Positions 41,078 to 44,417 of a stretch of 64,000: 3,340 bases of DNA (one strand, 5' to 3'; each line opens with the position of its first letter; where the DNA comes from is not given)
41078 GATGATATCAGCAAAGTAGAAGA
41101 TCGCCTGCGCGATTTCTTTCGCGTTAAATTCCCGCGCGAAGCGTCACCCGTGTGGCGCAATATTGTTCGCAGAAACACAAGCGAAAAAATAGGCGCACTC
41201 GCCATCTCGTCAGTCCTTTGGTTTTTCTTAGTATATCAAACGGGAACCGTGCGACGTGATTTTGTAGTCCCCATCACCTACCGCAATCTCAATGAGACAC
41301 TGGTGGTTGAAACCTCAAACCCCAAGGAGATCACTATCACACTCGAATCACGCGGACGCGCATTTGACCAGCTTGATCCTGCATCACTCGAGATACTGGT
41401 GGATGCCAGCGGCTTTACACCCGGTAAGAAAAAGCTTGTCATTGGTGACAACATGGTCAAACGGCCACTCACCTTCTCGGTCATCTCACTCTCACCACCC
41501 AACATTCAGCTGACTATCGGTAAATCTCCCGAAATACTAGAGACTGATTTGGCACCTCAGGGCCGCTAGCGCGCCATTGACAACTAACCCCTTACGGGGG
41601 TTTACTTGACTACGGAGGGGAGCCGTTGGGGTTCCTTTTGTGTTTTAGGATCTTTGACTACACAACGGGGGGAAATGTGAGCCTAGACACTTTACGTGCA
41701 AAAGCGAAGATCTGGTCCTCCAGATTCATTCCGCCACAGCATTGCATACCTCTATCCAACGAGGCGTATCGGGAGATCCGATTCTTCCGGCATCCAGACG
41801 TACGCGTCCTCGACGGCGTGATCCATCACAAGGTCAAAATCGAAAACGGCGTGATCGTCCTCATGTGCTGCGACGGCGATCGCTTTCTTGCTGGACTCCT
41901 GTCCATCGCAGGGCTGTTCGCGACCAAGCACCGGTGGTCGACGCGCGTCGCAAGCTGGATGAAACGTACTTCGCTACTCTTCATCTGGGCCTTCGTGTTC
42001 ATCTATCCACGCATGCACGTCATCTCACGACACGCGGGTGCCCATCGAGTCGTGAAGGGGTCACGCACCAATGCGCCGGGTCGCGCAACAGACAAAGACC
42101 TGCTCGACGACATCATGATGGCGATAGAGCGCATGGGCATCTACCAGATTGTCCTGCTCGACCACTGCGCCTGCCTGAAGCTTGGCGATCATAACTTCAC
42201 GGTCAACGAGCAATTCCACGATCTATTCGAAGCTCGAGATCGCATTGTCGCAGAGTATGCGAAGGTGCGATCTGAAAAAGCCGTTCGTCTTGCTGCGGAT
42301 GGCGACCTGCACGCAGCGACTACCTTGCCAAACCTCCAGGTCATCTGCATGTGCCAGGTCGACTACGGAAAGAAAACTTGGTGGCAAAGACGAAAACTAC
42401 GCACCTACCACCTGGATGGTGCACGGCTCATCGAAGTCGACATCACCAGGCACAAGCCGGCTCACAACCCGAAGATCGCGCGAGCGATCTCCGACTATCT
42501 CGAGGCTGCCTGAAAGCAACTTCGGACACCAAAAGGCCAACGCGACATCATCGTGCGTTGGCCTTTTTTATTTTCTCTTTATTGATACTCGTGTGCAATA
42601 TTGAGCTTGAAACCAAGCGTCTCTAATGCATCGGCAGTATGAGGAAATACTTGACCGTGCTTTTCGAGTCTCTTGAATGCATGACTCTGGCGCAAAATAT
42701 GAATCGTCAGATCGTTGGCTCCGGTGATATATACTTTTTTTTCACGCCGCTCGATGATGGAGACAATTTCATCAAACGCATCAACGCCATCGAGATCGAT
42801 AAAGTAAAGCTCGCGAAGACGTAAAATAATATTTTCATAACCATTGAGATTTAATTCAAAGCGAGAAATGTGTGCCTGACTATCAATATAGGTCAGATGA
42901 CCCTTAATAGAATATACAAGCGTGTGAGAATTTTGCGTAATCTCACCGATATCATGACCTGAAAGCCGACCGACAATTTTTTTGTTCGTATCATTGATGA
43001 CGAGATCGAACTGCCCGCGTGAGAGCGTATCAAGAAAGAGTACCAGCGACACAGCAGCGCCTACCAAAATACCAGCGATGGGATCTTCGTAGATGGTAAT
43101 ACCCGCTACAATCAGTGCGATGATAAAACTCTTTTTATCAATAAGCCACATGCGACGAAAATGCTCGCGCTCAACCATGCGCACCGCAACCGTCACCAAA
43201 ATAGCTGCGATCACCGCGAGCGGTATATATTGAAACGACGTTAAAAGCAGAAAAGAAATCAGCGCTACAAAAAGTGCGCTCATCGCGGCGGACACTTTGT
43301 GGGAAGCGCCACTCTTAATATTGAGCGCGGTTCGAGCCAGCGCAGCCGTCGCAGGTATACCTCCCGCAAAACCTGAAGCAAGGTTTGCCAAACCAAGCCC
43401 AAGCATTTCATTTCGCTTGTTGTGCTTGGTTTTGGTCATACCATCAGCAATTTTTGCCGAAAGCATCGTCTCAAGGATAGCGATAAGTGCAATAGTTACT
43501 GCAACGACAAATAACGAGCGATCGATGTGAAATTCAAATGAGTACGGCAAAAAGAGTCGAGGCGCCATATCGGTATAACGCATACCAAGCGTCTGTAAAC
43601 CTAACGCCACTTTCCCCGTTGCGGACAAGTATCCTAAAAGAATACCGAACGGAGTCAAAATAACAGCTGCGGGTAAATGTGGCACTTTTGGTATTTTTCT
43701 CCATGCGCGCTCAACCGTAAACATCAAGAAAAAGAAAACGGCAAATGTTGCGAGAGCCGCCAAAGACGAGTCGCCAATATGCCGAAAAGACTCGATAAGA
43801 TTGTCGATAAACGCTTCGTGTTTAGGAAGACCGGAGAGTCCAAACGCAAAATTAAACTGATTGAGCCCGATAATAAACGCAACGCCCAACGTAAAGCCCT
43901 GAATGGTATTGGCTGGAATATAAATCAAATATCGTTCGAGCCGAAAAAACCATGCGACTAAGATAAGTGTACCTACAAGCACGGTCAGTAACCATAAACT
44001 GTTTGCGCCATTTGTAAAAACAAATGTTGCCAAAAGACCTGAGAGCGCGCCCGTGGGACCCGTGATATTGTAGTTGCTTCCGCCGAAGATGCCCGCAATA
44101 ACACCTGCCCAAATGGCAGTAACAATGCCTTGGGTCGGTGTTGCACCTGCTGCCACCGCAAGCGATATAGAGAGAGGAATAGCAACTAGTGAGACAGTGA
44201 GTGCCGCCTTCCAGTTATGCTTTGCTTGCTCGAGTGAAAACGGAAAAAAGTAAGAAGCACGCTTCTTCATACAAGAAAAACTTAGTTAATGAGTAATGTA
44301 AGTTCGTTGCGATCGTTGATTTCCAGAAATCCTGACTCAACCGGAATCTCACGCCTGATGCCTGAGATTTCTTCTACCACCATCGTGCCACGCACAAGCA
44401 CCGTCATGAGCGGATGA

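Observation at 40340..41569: Single-polypeptide fusion of diadenylate cyclase CdaA with a YbbR (CdaR) regulatory domain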

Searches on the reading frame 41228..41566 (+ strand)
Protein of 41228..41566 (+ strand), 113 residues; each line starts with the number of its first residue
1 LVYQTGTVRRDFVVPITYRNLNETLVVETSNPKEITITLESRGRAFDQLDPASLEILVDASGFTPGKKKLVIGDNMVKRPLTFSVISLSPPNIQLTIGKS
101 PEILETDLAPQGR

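Call 25: search_solved_structures(query=window:41228-41566:+, max_evalue=10, show_alignments=2)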
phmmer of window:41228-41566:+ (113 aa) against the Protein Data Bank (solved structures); distinct sequences matched with E-value up to 10: 1.
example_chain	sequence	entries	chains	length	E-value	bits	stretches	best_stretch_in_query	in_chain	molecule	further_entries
2l3u_A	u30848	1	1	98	0.0086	19.4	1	12-72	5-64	YbbR family protein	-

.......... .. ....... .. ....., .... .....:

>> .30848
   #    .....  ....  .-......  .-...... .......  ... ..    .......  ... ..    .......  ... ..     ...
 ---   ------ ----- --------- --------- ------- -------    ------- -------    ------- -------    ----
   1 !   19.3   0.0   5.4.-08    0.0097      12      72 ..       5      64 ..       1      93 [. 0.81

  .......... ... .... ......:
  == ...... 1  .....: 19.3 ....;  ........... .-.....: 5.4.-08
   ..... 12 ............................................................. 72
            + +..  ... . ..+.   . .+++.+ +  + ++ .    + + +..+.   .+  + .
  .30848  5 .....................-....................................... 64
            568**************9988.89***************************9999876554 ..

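Call 35: search_solved_structures(query=A2, max_evalue=10, show_alignments=2)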
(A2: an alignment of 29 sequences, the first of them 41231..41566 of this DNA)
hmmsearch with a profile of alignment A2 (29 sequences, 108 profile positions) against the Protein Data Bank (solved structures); distinct sequences matched with E-value up to 10: 5.
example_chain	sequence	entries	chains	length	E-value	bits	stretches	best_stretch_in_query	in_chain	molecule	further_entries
2l3u_A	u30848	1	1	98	7.8e-07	32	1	11-87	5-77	YbbR family protein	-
5hqh_A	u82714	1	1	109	0.00037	23.4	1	30-106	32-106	Lmo2119 protein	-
3sd2_A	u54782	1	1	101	0.79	12.7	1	33-72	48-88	Putative member of DUF3244 protein family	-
2kq1_A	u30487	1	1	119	1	12.3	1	30-107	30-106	BH0266 protein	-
7x30_P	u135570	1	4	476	1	12.3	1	21-107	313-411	Hoc-like protein ORF90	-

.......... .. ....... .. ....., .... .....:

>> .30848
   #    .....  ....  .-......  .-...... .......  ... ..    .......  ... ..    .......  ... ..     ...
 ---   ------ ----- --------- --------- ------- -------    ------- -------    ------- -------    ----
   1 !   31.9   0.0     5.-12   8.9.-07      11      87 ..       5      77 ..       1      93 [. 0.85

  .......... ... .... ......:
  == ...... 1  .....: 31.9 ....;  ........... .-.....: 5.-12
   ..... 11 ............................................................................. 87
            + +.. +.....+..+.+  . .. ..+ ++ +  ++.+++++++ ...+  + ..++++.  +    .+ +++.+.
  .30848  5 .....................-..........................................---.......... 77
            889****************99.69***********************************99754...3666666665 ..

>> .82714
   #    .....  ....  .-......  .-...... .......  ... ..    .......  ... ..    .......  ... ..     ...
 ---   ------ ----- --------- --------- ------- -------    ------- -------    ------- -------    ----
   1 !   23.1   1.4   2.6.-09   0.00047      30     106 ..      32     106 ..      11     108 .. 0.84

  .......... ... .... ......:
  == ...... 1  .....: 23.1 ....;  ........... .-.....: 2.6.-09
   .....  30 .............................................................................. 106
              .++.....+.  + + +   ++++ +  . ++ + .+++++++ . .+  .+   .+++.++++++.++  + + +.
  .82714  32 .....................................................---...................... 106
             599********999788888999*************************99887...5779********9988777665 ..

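Call 39: predict_structure(alignment_id=A2)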
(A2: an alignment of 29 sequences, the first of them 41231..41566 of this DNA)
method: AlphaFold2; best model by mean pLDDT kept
length: 112 residues; sequences in the alignment: 29
mean_pLDDT: 89.6   pTM: 0.74
mean pLDDT of the five models: 89.6, 87.8, 87.7, 87.4, 85.5
residues with pLDDT >= 90: 89; 70-90: 8; 50-70: 14; < 50: 1
segments of 3 or more residues with pLDDT < 50: none
pLDDT, mean of each block of 10 residues (from residue 1): 78 97 94 97 91 96 96 96 97 93 57 61
secondary structure, 60 per line:
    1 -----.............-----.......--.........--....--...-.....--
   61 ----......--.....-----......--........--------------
elements in order: E6-18 E24-30 E33-41 H44-47 E54-58 E65-70 E83-88 E91-98

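Call 45: fold_search(model_id=the predicted structure, library=pdb)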
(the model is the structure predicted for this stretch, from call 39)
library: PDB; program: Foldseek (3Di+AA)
matches with E <= 10: 199; with E <= 0.001: 3
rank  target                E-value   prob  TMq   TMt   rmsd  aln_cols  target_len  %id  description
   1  3lyw                  1.1e-04  1.00  0.68  0.86   1.8        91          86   16  Crystal structure of YbbR family protein Dhaf_0833 from Desulfitobacterium hafniense DCB-2. Northeast Structural Genomic (released 2010-04-07)
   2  4qdy                  1.1e-04  1.00  0.63  0.38   4.2       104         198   17  Crystal structure of a YbbR-like protein (SP_1560) from Streptococcus pneumoniae TIGR4 at 2.74 A resolution (released 2014-07-30)
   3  2kq1_MODEL_1_A        4.9e-04  1.00  0.57  0.55   4.3       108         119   15  Solution Structure Of Protein BH0266 From Bacillus halodurans. Northeast Structural Genomics Consortium Target (released 2009-12-22)
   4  2l3u_MODEL_1_A        1.0e-03  1.00  0.59  0.65   3.8        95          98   25  Solution Structure of Domain IV from the YbbR family protein of Desulfitobacterium hafniense: Northeast Struct (released 2010-10-06)
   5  2kpu_MODEL_1_A        2.0e-03  1.00  0.69  0.79   3.4       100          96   16  NMR Structure of YbbR family protein Dhaf_0833 (residues 32-118) from Desulfitobacterium hafniense DCB-2: Nort (released 2009-12-08)
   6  5hqh                  2.1e-03  1.00  0.64  0.73   2.6        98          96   16  1.32 Angstrom Crystal Structure of Ybbr like Domain of lmo2119 Protein from Listeria monocytogenes. (released 2016-02-03)
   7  5o60_W                4.7e-03  1.00  0.44  0.30   7.6       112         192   18  Structure of the 50S large ribosomal subunit from Mycobacterium smegmatis (released 2017-07-12)
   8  2kxy_MODEL_1_A        5.6e-03  1.00  0.41  0.44   5.6       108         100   13  Solution structure of SuR18C from Streptococcus thermophilus. Northeast Structural Genomics Consortium Target  (released 2010-07-14)
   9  8cvm_u                8.7e-03  1.00  0.45  0.32   4.7       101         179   17  Cutibacterium acnes 50S ribosomal subunit with P-site tRNA and Sarecycline bound in the local refined map (released 2023-03-15)
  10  5zeb_W                1.5e-02  0.99  0.41  0.28   4.6        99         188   14  M. Smegmatis P/P state 70S ribosome structure (released 2018-09-26)
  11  5zep_W                1.8e-02  1.00  0.43  0.30   4.6        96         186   14  M. smegmatis hibernating state 70S ribosome structure (released 2018-09-26)
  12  9qt5_V                2.4e-02  1.00  0.45  0.32   3.9        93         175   11  Structure of the 50S ribosomal subunit from the antibiotic-producing bacterium Streptomyces fradiae (released 2025-05-14)
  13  8fmw_AX               5.7e-02  0.97  0.42  0.29   4.4        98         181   14  The structure of a hibernating ribosome in the Lyme disease pathogen (released 2023-11-08)
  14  4v8a_AZ               2.1e-01  0.92  0.48  0.30   4.7       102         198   16  The structure of thermorubin in complex with the 70S ribosome from Thermus thermophilus. (released 2014-07-09)
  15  8c20_A                9.1e-01  0.04  0.14  0.06  14.7       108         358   11  Tetrameric 5-HT3aR in Salipro (holo state, symmetric) (released 2024-07-10)
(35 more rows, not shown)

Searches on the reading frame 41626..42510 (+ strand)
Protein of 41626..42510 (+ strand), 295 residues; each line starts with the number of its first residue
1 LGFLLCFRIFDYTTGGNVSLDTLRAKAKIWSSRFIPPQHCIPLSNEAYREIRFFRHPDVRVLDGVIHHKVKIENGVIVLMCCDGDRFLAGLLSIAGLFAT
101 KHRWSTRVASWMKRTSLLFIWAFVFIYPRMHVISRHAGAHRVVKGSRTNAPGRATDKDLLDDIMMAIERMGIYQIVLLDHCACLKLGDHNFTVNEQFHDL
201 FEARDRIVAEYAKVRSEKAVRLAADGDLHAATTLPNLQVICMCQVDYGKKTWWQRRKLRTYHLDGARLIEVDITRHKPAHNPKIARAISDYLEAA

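Call 3: search_protein_families(library=pfam, proteins=[window:41626-42510:+], max_evalue=1)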
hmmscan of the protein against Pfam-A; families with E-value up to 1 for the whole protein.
window:41626-42510:+ (295 aa): 0 families

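Call 57: search_solved_structures(query=window:41677-42510:+, max_evalue=1)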
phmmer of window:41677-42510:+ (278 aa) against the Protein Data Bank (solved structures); distinct sequences matched with E-value up to 1: 7.
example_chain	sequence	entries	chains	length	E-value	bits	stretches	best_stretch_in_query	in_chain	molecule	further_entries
3a8g_A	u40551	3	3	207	0.14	14.6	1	155-239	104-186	Nitrile hydratase subunit alpha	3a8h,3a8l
2ahj_A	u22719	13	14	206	0.29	13.6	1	159-239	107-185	NITRILE HYDRATASE | Nitrile hydratase subunit alpha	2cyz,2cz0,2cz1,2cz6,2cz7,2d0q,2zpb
1ahj_A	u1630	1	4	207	0.29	13.6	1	159-239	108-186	NITRILE HYDRATASE (SUBUNIT ALPHA)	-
2qdy_A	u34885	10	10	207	0.29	13.6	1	159-239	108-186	Nitrile hydratase subunit alpha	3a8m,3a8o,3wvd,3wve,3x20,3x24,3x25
2zcf_A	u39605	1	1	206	0.29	13.6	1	159-239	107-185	Nitrile hydratase subunit alpha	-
3las_A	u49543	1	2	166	0.59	12.5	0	131-178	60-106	Putative carbonic anhydrase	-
8tse_A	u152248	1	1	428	0.94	11.9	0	58-126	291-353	Multidomain esterase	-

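Call 58: search_protein_families(library=ncbifam, proteins=[window:41677-42510:+], max_evalue=1)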
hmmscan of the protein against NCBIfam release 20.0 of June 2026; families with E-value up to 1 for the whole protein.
window:41677-42510:+ (278 aa): 1 family
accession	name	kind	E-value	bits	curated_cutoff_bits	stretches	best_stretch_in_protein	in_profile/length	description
NF011862.0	PRK15334.1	equivalog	0.041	13.3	648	1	124-206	30-111/336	SPI-1 type III secretion system protein SpaN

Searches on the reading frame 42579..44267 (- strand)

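Call 3: search_protein_families(library=pfam, proteins=[window:42579-44267:-], max_evalue=1)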
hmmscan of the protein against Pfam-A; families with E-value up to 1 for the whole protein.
window:42579-44267:- (562 aa): 3 families
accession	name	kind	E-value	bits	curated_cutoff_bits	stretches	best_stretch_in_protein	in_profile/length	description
PF00916.26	Sulfate_transp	-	2.9e-61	207.8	23.2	1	20-386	6-379/380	Sulfate permease family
PF01740.26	STAS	-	1.6e-07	31.5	22.6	1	443-547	4-106/106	STAS domain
PF16983.11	MFS_MOT1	-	0.0021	18.9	30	1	276-364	25-111/111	Molybdate transporter of MFS superfamily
